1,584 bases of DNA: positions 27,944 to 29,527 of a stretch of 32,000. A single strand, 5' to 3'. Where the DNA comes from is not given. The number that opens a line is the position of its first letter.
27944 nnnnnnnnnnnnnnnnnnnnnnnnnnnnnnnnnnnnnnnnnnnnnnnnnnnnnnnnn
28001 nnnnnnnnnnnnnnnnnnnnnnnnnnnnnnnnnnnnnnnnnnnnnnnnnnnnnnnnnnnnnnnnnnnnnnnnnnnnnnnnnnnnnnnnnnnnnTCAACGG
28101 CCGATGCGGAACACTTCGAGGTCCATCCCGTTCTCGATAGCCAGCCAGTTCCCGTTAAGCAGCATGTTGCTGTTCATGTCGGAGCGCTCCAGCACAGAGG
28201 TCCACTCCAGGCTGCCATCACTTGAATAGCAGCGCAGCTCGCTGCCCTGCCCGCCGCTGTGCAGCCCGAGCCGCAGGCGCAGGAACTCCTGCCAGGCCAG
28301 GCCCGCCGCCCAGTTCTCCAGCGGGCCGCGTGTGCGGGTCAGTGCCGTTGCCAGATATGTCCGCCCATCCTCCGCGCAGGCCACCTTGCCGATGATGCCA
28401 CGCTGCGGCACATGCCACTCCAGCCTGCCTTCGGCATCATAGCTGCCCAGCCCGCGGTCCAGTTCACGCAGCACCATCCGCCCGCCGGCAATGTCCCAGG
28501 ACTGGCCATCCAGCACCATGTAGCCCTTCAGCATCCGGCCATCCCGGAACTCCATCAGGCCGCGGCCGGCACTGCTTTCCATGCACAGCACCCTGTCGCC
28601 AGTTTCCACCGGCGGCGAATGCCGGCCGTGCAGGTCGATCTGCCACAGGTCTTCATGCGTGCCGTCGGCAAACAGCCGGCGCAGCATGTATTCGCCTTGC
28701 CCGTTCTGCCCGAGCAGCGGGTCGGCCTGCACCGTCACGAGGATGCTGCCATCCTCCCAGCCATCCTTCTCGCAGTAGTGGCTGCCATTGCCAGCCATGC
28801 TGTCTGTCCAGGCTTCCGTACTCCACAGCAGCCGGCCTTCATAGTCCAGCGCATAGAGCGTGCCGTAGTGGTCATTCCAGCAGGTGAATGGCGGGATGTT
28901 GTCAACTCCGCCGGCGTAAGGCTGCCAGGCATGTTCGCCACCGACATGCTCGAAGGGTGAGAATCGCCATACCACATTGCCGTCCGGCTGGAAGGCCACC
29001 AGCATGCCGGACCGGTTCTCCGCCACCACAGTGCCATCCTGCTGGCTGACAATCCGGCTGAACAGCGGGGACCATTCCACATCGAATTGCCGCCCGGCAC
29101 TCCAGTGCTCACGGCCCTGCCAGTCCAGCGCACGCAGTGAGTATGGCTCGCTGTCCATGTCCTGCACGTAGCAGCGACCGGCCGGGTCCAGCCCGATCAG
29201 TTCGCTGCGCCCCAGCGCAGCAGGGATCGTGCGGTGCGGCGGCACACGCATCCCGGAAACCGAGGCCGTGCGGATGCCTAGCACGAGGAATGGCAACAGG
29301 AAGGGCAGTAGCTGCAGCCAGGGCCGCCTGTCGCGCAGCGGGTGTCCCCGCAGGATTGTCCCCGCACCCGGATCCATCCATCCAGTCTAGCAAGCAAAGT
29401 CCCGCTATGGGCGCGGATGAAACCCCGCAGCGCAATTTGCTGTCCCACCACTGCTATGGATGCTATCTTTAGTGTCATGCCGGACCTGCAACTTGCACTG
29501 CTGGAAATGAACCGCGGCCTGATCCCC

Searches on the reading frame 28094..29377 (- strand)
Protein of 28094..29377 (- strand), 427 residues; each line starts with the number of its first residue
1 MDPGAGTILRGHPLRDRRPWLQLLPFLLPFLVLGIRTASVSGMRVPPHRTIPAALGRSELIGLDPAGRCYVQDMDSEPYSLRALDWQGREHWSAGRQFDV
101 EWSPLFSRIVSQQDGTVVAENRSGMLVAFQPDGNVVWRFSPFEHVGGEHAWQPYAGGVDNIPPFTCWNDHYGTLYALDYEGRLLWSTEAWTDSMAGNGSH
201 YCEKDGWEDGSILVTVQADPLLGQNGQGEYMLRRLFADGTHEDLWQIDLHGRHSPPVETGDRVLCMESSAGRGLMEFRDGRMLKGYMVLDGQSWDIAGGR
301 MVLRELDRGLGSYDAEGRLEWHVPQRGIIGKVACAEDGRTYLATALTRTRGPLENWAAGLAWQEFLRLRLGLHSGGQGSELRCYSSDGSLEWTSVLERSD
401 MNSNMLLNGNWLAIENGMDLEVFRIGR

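Call 14: search_protein_families(library=pfam, proteins=[window:28094-29377:-], max_evalue=0.001)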
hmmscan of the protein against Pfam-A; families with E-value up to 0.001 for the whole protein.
window:28094-29377:- (427 aa): 1 family
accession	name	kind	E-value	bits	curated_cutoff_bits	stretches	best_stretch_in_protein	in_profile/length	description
PF13360.13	PQQ_2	-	2.1e-08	34.6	27.6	1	81-196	5-107/233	Outer membrane protein assembly factor BamB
